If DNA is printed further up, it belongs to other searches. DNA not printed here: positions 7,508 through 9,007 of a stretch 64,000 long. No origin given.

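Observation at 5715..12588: Three-gene minus-strand module: giant TPR protein, acidic Pro/Glu-repeat tandem-Roadblock protein, stand-alone Roadblock. Candidate undescribed polarity or GTPase-regulatory scaffold.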

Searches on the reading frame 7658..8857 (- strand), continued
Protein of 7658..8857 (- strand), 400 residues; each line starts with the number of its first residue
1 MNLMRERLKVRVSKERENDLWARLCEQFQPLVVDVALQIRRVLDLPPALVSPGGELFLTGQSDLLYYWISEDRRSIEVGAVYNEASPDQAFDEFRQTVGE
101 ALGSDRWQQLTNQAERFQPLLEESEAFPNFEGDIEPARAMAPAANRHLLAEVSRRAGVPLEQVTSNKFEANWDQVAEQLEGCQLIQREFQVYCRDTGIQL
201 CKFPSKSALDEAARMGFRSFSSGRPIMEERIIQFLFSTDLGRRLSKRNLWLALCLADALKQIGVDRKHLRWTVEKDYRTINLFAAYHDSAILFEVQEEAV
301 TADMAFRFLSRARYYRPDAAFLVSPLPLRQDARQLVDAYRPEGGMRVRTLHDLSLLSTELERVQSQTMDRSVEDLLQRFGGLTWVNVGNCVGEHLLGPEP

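Call 42: list_cluster_members(proteins=[P0011, P0016, P0020, P0022, P0029, P0046, P0054, P0057, P0078, P0100])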
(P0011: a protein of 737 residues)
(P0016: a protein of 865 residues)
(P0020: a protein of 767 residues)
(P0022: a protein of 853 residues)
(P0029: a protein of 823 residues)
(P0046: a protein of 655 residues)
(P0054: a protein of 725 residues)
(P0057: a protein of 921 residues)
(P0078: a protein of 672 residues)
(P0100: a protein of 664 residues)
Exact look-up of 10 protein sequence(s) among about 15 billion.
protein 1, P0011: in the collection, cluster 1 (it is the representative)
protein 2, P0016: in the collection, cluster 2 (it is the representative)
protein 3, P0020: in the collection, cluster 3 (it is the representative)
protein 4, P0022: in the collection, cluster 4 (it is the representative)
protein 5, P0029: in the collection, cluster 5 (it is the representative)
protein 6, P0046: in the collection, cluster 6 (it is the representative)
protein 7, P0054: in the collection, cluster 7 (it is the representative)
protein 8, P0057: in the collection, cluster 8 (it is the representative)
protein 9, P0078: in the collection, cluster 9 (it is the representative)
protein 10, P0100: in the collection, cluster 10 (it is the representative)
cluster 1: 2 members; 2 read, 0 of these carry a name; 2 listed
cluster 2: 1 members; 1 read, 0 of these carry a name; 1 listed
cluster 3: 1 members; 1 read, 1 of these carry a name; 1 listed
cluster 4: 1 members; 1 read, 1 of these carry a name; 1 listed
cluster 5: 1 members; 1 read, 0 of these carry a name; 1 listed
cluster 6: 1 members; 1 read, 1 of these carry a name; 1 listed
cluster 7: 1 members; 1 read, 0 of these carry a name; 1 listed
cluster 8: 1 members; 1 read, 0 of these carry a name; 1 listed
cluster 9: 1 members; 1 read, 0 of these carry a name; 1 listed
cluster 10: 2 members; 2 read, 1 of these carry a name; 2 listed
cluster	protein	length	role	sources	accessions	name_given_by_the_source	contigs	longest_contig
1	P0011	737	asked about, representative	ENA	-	-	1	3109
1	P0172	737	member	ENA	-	-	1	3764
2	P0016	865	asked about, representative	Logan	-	-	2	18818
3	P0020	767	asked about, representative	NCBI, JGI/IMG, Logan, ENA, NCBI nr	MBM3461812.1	MAG: hypothetical protein FJX76_06895 [Armatimonadetes bacterium] | hypothetical protein [Armatimonadota bacterium]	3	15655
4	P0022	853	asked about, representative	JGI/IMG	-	uncharacterized protein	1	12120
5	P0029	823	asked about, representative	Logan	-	-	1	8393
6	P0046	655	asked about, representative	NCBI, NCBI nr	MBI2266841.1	MAG: hypothetical protein HYU64_17040, partial [Armatimonadetes bacterium] | hypothetical protein [Armatimonadota bacterium]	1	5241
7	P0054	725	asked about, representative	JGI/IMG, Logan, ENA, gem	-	-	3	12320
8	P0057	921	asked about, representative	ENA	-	-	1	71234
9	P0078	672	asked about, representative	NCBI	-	-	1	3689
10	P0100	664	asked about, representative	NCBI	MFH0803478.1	MAG: roadblock/LC7 domain-containing protein [bacterium]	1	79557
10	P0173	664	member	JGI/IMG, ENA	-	-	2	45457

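Call 43: find_encoding_contigs(protein=P0057, flank=8000, max_places=1)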
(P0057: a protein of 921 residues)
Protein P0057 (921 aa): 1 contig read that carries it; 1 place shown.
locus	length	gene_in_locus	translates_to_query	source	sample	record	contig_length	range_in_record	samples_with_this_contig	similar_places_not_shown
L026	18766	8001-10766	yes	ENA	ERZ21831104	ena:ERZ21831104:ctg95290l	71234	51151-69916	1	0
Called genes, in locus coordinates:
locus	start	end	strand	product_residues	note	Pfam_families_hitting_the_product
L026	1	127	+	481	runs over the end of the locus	PF12728:HTH_17, PF00437:T2SSE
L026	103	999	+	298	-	PF00535:Glycos_transf_2, PF10111:Glyco_tranf_2_2, PF13641:Glyco_tranf_2_3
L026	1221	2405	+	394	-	-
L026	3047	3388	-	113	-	-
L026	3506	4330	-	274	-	PF02517:Rce1-like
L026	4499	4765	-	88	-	PF01479:S4 (weak)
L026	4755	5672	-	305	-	PF01503:PRA-PH (faint), PF03819:MazG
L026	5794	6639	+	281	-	-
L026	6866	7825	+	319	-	PF01244:Peptidase_M19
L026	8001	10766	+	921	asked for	PF03259:Robl_LC7 (faint)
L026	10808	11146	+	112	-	PF03259:Robl_LC7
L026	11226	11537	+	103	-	PF00072:Response_reg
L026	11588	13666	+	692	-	PF01590:GAF, PF13185:GAF_2, PF13492:GAF_3, PF01590:GAF, PF13185:GAF_2, PF13492:GAF_3, PF02518:HATPase_c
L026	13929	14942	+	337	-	PF00044:Gp_dh_N, PF02800:Gp_dh_C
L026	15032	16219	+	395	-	PF00162:PGK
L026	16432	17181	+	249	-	PF00121:TIM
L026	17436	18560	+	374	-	PF20539:DUF6754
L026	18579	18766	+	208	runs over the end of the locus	-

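Call 44: find_encoding_contigs(protein=P0100, flank=8000, max_places=1)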
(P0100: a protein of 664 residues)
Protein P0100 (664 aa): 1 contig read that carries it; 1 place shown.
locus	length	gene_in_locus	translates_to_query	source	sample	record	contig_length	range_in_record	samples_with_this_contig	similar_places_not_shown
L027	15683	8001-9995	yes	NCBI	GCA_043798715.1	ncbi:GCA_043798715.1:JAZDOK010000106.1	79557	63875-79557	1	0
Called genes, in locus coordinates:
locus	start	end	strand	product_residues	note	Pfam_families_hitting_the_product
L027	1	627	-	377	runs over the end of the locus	PF00089:Trypsin, PF13365:Trypsin_2, PF00595:PDZ (weak), PF13180:PDZ_2, PF17820:PDZ_6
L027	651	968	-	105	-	PF02410:RsfS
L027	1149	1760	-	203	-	PF01467:CTP_transf_like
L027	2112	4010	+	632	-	-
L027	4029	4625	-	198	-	-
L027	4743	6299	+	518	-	PF20154:LNT_N, PF00795:CN_hydrolase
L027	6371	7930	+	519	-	PF00924:MS_channel_2nd, PF21082:MS_channel_3rd, PF00027:cNMP_binding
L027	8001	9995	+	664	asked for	PF03259:Robl_LC7 (weak)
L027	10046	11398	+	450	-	PF01590:GAF, PF13185:GAF_2, PF13492:GAF_3, PF07730:HisKA_3, PF02518:HATPase_c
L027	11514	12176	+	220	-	PF00072:Response_reg, PF00196:GerE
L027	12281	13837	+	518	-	PF01039:Carboxyl_trans, PF03255:ACCA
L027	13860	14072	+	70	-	-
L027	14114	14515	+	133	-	PF25997:BSH_YhbJ (faint), PF00364:Biotin_lipoyl, PF25917:BSH_RND (weak), PF25984:BSH_YknX (faint)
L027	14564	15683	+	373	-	PF00682:HMGL-like, PF02436:PYC_OADA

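Call 63: search_protein_families(library=padloc, proteins=[P0039, P0131, P0064], max_evalue=0.01)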
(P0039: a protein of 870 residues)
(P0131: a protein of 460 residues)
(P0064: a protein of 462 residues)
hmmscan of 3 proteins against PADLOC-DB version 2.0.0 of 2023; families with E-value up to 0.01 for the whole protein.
P0039 (870 aa): 0 families

P0131 (460 aa): 0 families

P0064 (462 aa): 2 families
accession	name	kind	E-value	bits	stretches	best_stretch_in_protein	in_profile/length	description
PDLC01131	PD_DExK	-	0.0025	15.6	1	329-384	116-171/205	"PDDEXK_1, same family as the one fused to CARF (PDB; 1XMX)"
PDLC03998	PD-Lambda-5_A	-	0.0033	14.3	1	279-328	18-67/466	-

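Call 64: search_protein_families(library=ncbifam, proteins=[P0039, P0131, P0064], max_evalue=0.01)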
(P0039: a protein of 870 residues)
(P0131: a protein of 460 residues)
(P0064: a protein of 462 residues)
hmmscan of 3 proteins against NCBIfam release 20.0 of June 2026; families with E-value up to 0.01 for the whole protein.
P0039 (870 aa): 0 families

P0131 (460 aa): 0 families

P0064 (462 aa): 0 families

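Call 82: fold_search(model_id=the predicted structure, library=pdb)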
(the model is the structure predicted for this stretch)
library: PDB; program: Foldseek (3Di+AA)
matches with E <= 10: 1176; with E <= 0.001: 0
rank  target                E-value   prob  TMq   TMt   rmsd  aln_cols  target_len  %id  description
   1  8bao_B                1.3e-03  1.00  0.32  0.34   9.8       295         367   14  Dysgonamonadaceae bacterium CRISPR ancillary nuclease 2 (released 2022-11-30)
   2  7e8r                  1.6e-03  1.00  0.23  0.26   4.6       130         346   12  EcoT38I restriction endonuclease (released 2022-03-02)
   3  8bao_A                1.7e-03  1.00  0.32  0.35   9.6       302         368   13  Dysgonamonadaceae bacterium CRISPR ancillary nuclease 2 (released 2022-11-30)
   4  4c2m_E                6.3e-03  1.00  0.17  0.30   3.8        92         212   13  Structure of RNA polymerase I at 2.8 A resolution (released 2013-10-23)
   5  3c6m_B                6.3e-03  1.00  0.18  0.21   4.4       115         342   12  Crystal structure of human spermine synthase in complex with spermine and 5-methylthioadenosine (released 2008-02-19)
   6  9g1x_E                7.4e-03  1.00  0.18  0.33   5.3       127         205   11  Yeast RNA polymerase I elongation complex stalled by an apurinic site, 11-subunit (released 2025-06-18)
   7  3c6k_D                1.4e-02  1.00  0.19  0.21   4.3       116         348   11  Crystal structure of human spermine synthase in complex with spermidine and 5-methylthioadenosine (released 2008-02-19)
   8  5xog_E                1.4e-02  0.98  0.18  0.31   7.9       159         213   10  RNA Polymerase II elongation complex bound with Spt5 KOW5 and Elf1 (released 2017-08-16)
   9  9ix8_C                2.1e-02  1.00  0.17  0.15   8.1       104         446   16  Crystallization and structural characterization of phosphopentomutase from the hyperthermophilic archaeon Thermococcus (released 2024-12-18)
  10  1k83_E                2.1e-02  0.85  0.15  0.26  18.1       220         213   10  Crystal Structure of Yeast RNA Polymerase II Complexed with the Inhibitor Alpha Amanitin (released 2002-02-13)
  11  3c6k_B                2.2e-02  0.60  0.20  0.23  27.1       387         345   10  Crystal structure of human spermine synthase in complex with spermidine and 5-methylthioadenosine (released 2008-02-19)
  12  6wam_E                2.7e-02  0.89  0.16  0.15   5.0        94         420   14  Structure of Acinetobacter baumannii Cap4 SAVED/CARF-domain containing receptor (released 2020-06-17)
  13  3c6k_A                2.9e-02  1.00  0.18  0.21   4.1       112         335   11  Crystal structure of human spermine synthase in complex with spermidine and 5-methylthioadenosine (released 2008-02-19)
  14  3c6k_C                2.9e-02  1.00  0.19  0.21   4.4       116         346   12  Crystal structure of human spermine synthase in complex with spermidine and 5-methylthioadenosine (released 2008-02-19)
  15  6wam_F                2.9e-02  0.89  0.16  0.15   5.0        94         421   14  Structure of Acinetobacter baumannii Cap4 SAVED/CARF-domain containing receptor (released 2020-06-17)
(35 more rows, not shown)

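Call 85: list_cluster_members(proteins=[P0012, P0013, P0015, P0017, P0018, P0021, P0023, P0028, P0033, P0038])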
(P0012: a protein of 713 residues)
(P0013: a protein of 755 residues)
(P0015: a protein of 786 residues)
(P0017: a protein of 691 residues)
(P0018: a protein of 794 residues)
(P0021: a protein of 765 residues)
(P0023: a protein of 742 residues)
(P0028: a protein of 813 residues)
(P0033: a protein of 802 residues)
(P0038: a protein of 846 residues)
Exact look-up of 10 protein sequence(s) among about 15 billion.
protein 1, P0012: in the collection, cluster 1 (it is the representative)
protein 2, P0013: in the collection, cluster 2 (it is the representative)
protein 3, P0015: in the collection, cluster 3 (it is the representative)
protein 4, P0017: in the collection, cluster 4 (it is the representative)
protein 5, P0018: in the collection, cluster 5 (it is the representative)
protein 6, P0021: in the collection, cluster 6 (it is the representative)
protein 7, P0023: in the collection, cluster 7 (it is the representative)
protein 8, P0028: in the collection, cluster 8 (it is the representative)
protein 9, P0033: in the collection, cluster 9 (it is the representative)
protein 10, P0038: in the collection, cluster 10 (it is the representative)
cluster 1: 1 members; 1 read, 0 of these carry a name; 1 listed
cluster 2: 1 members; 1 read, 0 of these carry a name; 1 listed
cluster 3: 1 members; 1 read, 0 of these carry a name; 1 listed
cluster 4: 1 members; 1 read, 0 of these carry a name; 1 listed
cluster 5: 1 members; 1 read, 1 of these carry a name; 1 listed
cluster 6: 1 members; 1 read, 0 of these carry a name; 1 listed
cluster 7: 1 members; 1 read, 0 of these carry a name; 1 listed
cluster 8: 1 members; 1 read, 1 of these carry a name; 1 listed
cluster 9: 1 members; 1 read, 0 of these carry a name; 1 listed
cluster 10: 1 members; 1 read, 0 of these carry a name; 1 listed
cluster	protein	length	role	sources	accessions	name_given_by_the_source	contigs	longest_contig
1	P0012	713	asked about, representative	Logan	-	-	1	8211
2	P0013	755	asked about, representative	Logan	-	-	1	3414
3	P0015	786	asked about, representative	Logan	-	-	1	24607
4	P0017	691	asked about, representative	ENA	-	-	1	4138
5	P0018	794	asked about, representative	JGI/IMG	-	predicted regulator of Ras-like GTPase activity (Roadblock/LC7/MglB family)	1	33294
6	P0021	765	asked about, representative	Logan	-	-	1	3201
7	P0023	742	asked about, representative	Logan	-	-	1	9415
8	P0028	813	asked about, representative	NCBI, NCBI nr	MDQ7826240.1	MAG: roadblock/LC7 domain-containing protein [Candidatus Eremiobacteraeota bacterium] | roadblock/LC7 domain-containing protein [Candidatus Eremiobacteraeota bacterium]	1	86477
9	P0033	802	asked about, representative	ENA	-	-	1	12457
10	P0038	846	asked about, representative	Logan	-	-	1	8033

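Call 86: find_encoding_contigs(protein=P0028, flank=9000, max_places=1)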
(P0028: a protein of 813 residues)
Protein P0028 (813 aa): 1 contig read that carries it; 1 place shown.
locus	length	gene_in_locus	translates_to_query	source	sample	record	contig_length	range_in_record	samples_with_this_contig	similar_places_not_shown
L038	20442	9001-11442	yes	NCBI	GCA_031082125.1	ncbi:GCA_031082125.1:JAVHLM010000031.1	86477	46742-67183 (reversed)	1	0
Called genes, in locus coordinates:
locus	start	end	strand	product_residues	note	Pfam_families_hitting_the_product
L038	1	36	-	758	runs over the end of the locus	PF11992:TgpA_N, PF01841:Transglut_core, PF13559:DUF4129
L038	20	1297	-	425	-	PF01882:DUF58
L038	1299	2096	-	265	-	PF07833:Cu_amine_oxidN1 (weak), PF11611:DUF4352 (weak)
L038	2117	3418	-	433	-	PF01547:SBP_bac_1, PF13416:SBP_bac_8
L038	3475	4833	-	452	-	PF07833:Cu_amine_oxidN1 (faint), PF11611:DUF4352 (weak)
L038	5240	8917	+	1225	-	-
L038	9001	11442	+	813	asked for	PF03259:Robl_LC7 (weak)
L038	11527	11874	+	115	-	PF03259:Robl_LC7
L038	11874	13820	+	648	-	PF00072:Response_reg, PF01590:GAF, PF13185:GAF_2, PF13492:GAF_3, PF07730:HisKA_3, PF02518:HATPase_c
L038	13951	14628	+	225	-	PF00072:Response_reg, PF00196:GerE, PF04545:Sigma70_r4 (weak), PF08281:Sigma70_r4_2 (weak)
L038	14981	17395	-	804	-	PF01844:HNH (weak)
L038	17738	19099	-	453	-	PF12796:Ank_2, PF13857:Ank_5, PF12796:Ank_2, PF00023:Ank, PF12796:Ank_2, PF13857:Ank_5, PF12796:Ank_2, PF13857:Ank_5, +9 more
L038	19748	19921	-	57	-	-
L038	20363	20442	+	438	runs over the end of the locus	PF02310:B12-binding, PF04055:Radical_SAM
